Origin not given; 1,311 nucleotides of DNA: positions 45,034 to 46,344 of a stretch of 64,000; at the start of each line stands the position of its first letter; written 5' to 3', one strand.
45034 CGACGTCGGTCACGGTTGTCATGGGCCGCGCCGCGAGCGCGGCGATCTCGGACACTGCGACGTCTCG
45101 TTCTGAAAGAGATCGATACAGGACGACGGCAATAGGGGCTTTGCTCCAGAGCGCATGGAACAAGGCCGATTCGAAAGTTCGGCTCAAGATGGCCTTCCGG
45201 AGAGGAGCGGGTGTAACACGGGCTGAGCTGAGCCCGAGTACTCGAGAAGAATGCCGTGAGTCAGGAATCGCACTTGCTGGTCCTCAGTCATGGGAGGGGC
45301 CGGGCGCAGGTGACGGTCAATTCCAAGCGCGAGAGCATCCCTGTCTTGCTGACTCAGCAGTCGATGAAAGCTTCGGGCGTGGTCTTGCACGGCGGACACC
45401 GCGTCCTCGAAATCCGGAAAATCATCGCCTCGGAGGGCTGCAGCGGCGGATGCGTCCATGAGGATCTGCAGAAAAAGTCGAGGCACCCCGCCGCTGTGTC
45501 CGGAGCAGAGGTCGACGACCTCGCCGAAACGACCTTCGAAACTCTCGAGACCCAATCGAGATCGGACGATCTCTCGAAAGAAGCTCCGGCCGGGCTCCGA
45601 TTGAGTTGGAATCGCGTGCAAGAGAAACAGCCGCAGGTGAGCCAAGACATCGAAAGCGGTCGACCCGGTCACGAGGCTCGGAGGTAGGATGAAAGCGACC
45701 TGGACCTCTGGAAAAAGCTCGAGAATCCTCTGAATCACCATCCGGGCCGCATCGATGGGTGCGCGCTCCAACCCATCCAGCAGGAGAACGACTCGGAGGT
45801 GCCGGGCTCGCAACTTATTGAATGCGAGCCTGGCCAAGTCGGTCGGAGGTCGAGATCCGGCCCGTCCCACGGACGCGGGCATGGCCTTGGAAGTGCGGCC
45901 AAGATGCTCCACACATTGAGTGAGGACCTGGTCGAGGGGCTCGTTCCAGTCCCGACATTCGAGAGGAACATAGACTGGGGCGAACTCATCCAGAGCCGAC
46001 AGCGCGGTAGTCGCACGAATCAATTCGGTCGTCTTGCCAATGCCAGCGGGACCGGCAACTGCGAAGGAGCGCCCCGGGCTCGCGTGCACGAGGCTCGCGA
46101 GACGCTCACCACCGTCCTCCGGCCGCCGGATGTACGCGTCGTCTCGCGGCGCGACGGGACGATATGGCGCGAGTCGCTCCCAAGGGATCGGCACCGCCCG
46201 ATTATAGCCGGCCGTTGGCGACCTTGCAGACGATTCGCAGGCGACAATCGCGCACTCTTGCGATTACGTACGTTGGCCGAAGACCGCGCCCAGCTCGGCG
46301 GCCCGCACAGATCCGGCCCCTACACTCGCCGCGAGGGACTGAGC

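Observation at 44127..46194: Three-gene operon: minimal NB-ARC/STAND-like NTPase plus two small unknown proteins (candidate novel split STAND-type conflict/signalling system)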

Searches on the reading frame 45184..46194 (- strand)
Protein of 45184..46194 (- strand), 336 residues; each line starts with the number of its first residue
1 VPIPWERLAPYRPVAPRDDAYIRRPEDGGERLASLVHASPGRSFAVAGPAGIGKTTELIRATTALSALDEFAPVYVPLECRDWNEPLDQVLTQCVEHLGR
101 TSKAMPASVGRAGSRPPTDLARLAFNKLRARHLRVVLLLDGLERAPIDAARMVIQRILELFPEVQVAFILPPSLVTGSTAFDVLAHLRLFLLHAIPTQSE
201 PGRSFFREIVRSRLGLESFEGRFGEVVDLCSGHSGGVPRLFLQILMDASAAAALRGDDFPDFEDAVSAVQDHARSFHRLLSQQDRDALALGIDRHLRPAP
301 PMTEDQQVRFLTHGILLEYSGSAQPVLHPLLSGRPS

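Call 3: search_protein_families(library=pfam, proteins=[window:45184-46194:-], max_evalue=1)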
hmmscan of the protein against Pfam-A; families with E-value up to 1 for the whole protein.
window:45184-46194:- (336 aa): 7 families
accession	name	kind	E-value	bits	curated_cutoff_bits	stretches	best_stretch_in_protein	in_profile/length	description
PF13191.12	AAA_16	-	2.2e-05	25.5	32.6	1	32-160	12-158/167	AAA ATPase domain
PF05729.18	NACHT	-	0.00043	20.6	26.7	1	44-147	3-95/167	NACHT domain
PF13401.12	AAA_22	-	0.0015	19.2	27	1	42-160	6-110/130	AAA domain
PF01637.24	ATPase_2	-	0.0037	17.6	33.2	1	32-161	11-139/225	ATPase domain predominantly from Archaea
PF25199.1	nSTAND_NTPase5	-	0.021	15.1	34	1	39-66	39-66/145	Novel STAND NTPase 5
PF07693.20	KAP_NTPase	-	0.029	14.1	20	1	124-170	142-188/293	KAP family P-loop domain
PF13604.12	AAA_30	-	0.18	12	27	1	35-67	12-44/191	AAA domain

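Call 4: search_protein_families(library=padloc, proteins=[window:45184-46194:-], max_evalue=1)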
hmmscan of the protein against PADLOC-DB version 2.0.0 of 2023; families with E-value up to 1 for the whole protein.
window:45184-46194:- (336 aa): 1 family
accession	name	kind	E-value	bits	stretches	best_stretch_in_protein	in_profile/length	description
PDLC00143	GajB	-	0.018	11.6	1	30-66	14-50/632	UrvD helicase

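Call 6: find_homologous_proteins(query=window:45184-46194:-, max_evalue=0.001)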
Query window:45184-46194:- (336 aa): 1 proteins with E <= 0.001 among 8000 candidates.
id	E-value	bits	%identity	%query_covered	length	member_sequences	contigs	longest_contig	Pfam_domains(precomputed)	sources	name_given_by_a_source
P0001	1.4e-218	743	100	100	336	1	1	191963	PF13191.13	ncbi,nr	ncbi:MAG: ATP-binding protein [Deltaproteobacteria bacterium]|nr:ATP-binding protein [Deltaproteobac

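Call 20: search_protein_representatives(protein=window:45184-46194:-)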
Query: 336 residues. Proteins with E-value up to 0.001 (for the whole library): 279; up to 1e-10: 158; up to 1e-30: 28. The best 150 are listed.
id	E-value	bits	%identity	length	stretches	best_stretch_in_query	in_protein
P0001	4.4e-219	742.9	100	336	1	1-336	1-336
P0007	6.8e-48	180.3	38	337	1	3-329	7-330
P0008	2.6e-43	165.3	38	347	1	4-324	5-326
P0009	7.1e-43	163.8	40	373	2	87-332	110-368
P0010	1.5e-42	162.7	37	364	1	3-330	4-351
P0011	3.4e-42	161.6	36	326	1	3-329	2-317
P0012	1.7e-40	156.0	36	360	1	2-329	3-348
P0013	1.3e-38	149.9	37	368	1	1-329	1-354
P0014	1.6e-38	149.5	40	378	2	122-328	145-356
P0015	3.6e-38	148.4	35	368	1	3-329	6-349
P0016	8.2e-38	147.2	37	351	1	1-330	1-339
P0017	8.6e-38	147.1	34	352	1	4-329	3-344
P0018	2.9e-37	145.4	38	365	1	1-331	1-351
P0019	3.4e-37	145.2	35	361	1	4-330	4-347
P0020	7.1e-36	140.8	35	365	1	4-330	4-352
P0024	3.9e-35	138.4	41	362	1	4-333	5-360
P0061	1.3e-25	107.1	35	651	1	4-321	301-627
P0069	5.1e-25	105.1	34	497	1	1-327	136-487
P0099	7.7e-21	91.4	34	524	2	98-329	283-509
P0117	2.0e-18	83.4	33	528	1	3-334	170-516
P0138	1.0e-14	71.3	34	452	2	114-289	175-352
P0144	2.5e-14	70.0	31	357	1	4-330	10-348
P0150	5.6e-13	65.6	29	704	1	5-330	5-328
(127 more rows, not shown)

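Call 24: search_solved_structures(query=A2, max_evalue=10, show_alignments=2)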
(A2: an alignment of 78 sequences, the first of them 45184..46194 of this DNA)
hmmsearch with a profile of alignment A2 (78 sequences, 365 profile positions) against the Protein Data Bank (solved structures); distinct sequences matched with E-value up to 10: 349 (the best 60 are shown).
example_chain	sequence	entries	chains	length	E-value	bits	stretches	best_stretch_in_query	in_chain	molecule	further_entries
6or5_A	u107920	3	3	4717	6.7e-07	32.1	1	7-74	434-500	Midasin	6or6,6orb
6c2u_A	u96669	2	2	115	1.8e-06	30.6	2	28-85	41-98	phosphate-loop protein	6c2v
6i27_A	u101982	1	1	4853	2.4e-05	27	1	40-75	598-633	Midasin,Midasin,Midasin,Midasin,Midasin,Midasin,Midasin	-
6i26_A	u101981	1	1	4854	2.4e-05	27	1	40-75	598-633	Midasin,Midasin,Midasin,Midasin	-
6hyp_A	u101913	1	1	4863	2.4e-05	27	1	40-75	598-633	Midasin,Midasin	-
5jcs_s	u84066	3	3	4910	2.5e-05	26.9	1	40-75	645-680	Midasin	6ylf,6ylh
5zfq_A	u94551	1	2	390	9.8e-05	25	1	35-77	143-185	Twitching motility pilus retraction protein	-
6ojx_A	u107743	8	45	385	0.00012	24.7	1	35-78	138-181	Twitching motility pilus retraction ATPase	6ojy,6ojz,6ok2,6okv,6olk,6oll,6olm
5fl3_A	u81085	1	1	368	0.00031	23.3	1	35-78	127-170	PILI RETRACTION PROTEIN PILT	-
2eyu_A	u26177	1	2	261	0.00075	22.1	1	31-72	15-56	twitching motility protein PilT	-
1p9r_A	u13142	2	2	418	0.00076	22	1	32-77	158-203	General secretion pathway protein E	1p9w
6r84_A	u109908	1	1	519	0.0011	21.5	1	41-77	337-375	ABC transporter ATP-binding protein ARB1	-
4ksr_A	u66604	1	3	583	0.0012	21.4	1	32-77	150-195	Type II secretion system protein E, Hemolysin-coregulated protein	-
9ody_A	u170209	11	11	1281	0.0012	21.4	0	41-61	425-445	ATP-binding cassette, sub-family B (MDR/TAP), member 4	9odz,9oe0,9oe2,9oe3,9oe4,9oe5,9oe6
9oe1_A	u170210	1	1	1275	0.0013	21.3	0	41-61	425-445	ATP-binding cassette, sub-family B (MDR/TAP), member 4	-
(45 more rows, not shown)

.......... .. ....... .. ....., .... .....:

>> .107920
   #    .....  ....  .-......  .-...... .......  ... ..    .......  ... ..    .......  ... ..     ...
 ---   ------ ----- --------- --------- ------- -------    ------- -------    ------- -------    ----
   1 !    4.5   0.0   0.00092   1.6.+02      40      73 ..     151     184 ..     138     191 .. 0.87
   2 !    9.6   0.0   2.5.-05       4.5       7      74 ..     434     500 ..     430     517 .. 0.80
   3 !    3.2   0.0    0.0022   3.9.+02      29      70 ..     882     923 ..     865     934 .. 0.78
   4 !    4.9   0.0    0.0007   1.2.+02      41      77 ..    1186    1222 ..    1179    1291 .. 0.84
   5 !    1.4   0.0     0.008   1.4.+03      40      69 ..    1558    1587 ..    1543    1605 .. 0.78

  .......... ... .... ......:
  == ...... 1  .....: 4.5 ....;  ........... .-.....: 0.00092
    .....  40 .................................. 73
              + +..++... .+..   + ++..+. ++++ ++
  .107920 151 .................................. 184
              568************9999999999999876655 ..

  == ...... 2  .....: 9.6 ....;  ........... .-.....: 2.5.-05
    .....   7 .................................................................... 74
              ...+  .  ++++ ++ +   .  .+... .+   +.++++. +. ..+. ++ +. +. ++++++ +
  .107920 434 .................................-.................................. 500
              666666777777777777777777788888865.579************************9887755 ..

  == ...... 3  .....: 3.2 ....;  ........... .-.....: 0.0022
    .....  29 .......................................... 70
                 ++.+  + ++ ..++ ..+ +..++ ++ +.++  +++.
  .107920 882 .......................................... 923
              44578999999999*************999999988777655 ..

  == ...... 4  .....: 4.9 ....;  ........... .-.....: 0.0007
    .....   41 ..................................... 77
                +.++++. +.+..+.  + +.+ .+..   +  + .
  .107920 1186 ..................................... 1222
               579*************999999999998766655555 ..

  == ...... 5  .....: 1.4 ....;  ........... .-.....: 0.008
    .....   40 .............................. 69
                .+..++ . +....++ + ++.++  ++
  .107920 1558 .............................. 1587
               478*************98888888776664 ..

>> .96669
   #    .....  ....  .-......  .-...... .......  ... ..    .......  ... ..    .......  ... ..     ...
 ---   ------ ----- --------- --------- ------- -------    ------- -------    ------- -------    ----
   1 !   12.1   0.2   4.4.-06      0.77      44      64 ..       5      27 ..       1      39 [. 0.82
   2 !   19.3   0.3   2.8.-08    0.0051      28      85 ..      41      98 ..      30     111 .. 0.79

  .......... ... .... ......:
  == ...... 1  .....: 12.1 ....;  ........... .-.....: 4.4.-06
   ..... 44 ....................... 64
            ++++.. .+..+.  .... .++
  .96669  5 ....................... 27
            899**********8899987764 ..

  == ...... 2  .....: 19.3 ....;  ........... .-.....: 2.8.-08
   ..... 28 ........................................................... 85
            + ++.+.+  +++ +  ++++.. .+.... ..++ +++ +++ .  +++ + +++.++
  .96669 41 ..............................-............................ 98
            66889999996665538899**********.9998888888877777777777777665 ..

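Call 27: find_homologous_proteins(query=A2, max_evalue=1e-10)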
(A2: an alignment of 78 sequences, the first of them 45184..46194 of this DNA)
Query A2 (78 sequences) (336 aa, profile of the alignment): 8 proteins with E <= 1e-10 among 8000 candidates.
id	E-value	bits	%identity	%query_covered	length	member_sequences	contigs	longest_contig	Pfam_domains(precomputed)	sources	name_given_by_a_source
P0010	2.6e-119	417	34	97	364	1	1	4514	PF13191.13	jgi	jgi:hypothetical protein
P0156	1.5e-114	401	32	97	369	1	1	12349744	PF13191.13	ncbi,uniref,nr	ncbi:hypothetical protein CYFUS_001269 [Cystobacter fuscus]|uniref:Uncharacterized protein n=1 Tax=C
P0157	3.0e-110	387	29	98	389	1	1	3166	PF24883.3,PF13191.13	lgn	-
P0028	5.6e-89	317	34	97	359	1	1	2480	PF13191.13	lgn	-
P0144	1.3e-88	316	28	97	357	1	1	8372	PF13191.13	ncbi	-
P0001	5.7e-84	301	100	100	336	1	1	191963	PF13191.13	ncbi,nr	ncbi:MAG: ATP-binding protein [Deltaproteobacteria bacterium]|nr:ATP-binding protein [Deltaproteobac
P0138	1.4e-72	263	31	83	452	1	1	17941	PF13191.13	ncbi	-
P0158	8.2e-68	247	37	74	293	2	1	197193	PF13191.13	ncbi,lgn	-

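Call 28: find_encoding_contigs(protein=P0156, flank=6000, max_places=2)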
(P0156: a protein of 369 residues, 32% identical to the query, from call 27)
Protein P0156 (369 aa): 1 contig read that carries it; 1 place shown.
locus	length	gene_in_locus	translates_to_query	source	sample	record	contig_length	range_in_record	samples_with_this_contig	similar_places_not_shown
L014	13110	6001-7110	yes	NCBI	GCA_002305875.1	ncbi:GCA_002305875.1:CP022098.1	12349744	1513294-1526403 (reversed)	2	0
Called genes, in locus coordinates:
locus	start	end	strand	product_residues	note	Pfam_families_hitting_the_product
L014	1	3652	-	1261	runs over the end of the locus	PF02463:SMC_N (faint), PF13476:AAA_23, PF13555:AAA_29 (weak), PF13558:SbcC_Walker_B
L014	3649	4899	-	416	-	PF00149:Metallophos, PF12850:Metallophos_2 (faint), PF12320:SbcD_C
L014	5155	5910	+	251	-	PF01553:Acyltransferase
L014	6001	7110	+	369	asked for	PF13191:AAA_16 (weak)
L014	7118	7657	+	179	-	-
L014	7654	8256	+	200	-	-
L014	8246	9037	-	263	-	PF02567:PhzC-PhzF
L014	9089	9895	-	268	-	PF00106:adh_short, PF08659:KR (weak), PF23441:SDR (weak), PF13561:adh_short_C2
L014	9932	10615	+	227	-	PF05728:UPF0227, PF00561:Abhydrolase_1 (weak), PF12697:Abhydrolase_6, PF12146:Hydrolase_4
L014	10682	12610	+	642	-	PF00754:F5_F8_type_C, PF22633:F5_F8_type_C_2, PF16656:Pur_ac_phosph_N (weak), PF00149:Metallophos, PF14008:Metallophos_C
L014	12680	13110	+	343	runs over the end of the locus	PF09752:ABHD18, PF00561:Abhydrolase_1 (faint), PF09752:ABHD18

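Call 29: find_encoding_contigs(protein=P0138, flank=6000, max_places=2)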
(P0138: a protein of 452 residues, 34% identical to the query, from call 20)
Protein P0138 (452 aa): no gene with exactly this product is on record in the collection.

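Call 30: find_encoding_contigs(protein=P0158, flank=6000, max_places=2)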
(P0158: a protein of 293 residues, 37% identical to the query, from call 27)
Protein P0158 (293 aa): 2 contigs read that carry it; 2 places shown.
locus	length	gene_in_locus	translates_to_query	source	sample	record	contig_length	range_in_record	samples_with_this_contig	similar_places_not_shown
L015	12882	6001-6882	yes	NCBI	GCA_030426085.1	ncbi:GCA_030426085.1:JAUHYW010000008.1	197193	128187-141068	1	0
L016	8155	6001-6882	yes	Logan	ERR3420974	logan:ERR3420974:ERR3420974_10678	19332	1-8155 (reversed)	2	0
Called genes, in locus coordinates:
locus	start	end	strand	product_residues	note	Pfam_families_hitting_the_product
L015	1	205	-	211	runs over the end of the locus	-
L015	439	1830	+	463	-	-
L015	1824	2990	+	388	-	PF02085:Cytochrom_CIII (faint), PF14522:Cytochrome_C7 (weak)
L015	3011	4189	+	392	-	-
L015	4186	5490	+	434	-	PF03349:Toluene_X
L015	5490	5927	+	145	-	-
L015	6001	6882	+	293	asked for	PF13191:AAA_16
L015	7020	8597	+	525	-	PF00009:GTP_EFTU, PF22042:EF-G_D2, PF03144:GTP_EFTU_D2, PF16658:RF3_C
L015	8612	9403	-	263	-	PF00106:adh_short, PF08659:KR, PF13561:adh_short_C2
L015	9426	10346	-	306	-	PF04116:FA_hydroxylase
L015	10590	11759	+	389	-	PF13483:Lactamase_B_3, PF12706:Lactamase_B_2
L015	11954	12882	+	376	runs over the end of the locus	PF02016:Peptidase_S66, PF17676:Peptidase_S66C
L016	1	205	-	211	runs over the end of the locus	-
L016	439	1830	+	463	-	-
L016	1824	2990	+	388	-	PF02085:Cytochrom_CIII (faint), PF14522:Cytochrome_C7 (weak)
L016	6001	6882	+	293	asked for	PF13191:AAA_16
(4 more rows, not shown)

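Call 31: find_encoding_contigs(protein=P0144, flank=6000, max_places=2)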
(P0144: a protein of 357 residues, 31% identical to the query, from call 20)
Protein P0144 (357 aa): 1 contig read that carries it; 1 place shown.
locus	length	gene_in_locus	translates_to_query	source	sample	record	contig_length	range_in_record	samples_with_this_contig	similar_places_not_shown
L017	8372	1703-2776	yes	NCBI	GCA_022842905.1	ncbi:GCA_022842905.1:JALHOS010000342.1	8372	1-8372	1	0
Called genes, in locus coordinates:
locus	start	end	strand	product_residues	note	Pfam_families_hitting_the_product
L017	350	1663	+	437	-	-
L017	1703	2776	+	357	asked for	PF13191:AAA_16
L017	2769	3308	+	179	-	-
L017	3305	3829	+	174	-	-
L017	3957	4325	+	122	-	PF02452:PemK_toxin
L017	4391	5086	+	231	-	-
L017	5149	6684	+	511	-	-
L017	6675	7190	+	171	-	-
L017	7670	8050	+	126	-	-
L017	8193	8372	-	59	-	?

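Call 32: predict_structure(alignment_id=A2)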
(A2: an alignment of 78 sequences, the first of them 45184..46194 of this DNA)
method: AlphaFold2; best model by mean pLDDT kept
length: 336 residues; sequences in the alignment: 78
mean_pLDDT: 93.9   pTM: 0.92
mean pLDDT of the five models: 93.9, 93.0, 92.9, 92.9, 92.5
residues with pLDDT >= 90: 301; 70-90: 20; 50-70: 14; < 50: 1
segments of 3 or more residues with pLDDT < 50: none
pLDDT, mean of each block of 10 residues (from residue 1): 95 95 96 98 97 98 97 96 95 94 72 85 94 96 97 97 98 96 97 97 98 96 97 98 98 98 98 96 89 71 95 96 94 67
secondary structure, 60 per line:
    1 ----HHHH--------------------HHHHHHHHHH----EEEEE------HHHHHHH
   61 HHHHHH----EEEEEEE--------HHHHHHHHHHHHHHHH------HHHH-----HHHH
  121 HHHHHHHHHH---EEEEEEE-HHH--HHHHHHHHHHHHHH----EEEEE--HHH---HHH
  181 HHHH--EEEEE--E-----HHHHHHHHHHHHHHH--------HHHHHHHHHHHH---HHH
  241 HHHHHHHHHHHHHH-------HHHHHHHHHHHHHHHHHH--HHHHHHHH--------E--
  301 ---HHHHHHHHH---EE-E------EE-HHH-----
elements in order: H5-8 H29-38 E43-47 H54-66 E71-77 H86-101 H108-111 H117-130 E134-140 H147-160 E165-169 H178-184 E187-191 H200-214 H223-234 H238-254 H262-279 H282-289 H304-312

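Call 39: find_encoding_contigs(protein=P0010, flank=6000, max_places=2)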
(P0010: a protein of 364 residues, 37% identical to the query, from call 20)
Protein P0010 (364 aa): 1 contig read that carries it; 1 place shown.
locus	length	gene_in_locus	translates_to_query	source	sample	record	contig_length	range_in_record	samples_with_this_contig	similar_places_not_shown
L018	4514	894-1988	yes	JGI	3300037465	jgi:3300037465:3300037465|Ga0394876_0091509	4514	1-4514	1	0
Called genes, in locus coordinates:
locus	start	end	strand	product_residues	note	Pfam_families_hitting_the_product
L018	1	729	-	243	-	?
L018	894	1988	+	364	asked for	PF13191:AAA_16 (weak)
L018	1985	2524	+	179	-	-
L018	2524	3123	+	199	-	-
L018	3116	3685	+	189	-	-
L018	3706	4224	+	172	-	-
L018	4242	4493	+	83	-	-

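Call 40: find_encoding_contigs(protein=P0157, flank=6000, max_places=2)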
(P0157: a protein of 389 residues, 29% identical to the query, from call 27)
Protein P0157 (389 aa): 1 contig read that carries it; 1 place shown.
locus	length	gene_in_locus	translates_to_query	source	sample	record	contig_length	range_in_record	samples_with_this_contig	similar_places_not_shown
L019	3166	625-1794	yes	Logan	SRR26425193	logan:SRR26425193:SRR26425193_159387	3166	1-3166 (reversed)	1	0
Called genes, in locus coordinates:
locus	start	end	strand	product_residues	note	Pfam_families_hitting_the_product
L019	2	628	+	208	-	?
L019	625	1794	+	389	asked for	PF13191:AAA_16 (weak), PF24883:NPHP3_N (weak)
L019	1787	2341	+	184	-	-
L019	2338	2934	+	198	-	-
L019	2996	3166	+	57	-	?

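Call 41: find_related_loci(query=A2, collection=viral_contigs, flank=6000)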
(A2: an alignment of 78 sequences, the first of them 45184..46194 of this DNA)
Query A2 (336 aa) in viral_contigs; peptide patterns used: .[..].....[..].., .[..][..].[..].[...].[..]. (x = any residue, [..] = any of these).
269 stretches matched a pattern, but none encodes a relative of the query by tblastn (E <= 1e-3).

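Call 44: search_protein_families(library=pfam, proteins=[L019:2-628:+, L018:3116-3685:+, L018:3706-4224:+, L017:350-1663:+], max_evalue=0.01)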
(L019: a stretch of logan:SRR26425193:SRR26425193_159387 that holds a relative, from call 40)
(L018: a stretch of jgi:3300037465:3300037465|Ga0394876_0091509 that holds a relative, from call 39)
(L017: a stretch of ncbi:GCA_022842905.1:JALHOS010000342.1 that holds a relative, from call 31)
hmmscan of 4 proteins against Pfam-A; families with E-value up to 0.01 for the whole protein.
L019:2-628:+ (208 aa): 11 families
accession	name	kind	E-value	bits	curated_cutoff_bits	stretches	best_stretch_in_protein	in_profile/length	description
PF22654.1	DUF7008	-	1.6e-47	162.8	42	1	2-127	240-364/368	Domain of unknown function (DUF7008)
PF01978.25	TrmB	-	1.3e-06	28.6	25.6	1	163-203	24-64/68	Sugar-specific transcriptional regulator TrmB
PF12802.13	MarR_2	-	2.1e-05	25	27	1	159-193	19-52/61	MarR family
PF01047.28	MarR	-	8.9e-05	22.7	24.6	1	161-193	17-49/59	MarR family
PF00392.27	GntR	-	0.00013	22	27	1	162-198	25-61/64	Bacterial regulatory proteins, gntR family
PF22798.2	DUF5817_CT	-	0.00018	21.7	29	1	156-196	10-50/54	DUF5817, C-terminal domain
PF13412.12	HTH_24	-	0.0011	18.9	21.9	1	163-192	19-48/48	Winged helix-turn-helix DNA-binding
PF24034.1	DUF7343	-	0.0024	18.1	27.6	0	166-195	23-52/62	Domain of unknown function (DUF7343)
PF08279.18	HTH_11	-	0.0036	17.6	25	0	163-197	17-49/55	HTH domain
PF14502.12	HTH_41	-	0.0041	17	25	1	162-191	7-36/48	Helix-turn-helix domain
PF13545.12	HTH_Crp_2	-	0.0042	17.5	27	0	162-193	23-54/70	Crp-like helix-turn-helix domain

L018:3116-3685:+ (189 aa): 0 families

L018:3706-4224:+ (172 aa): 0 families

L017:350-1663:+ (437 aa): 0 families
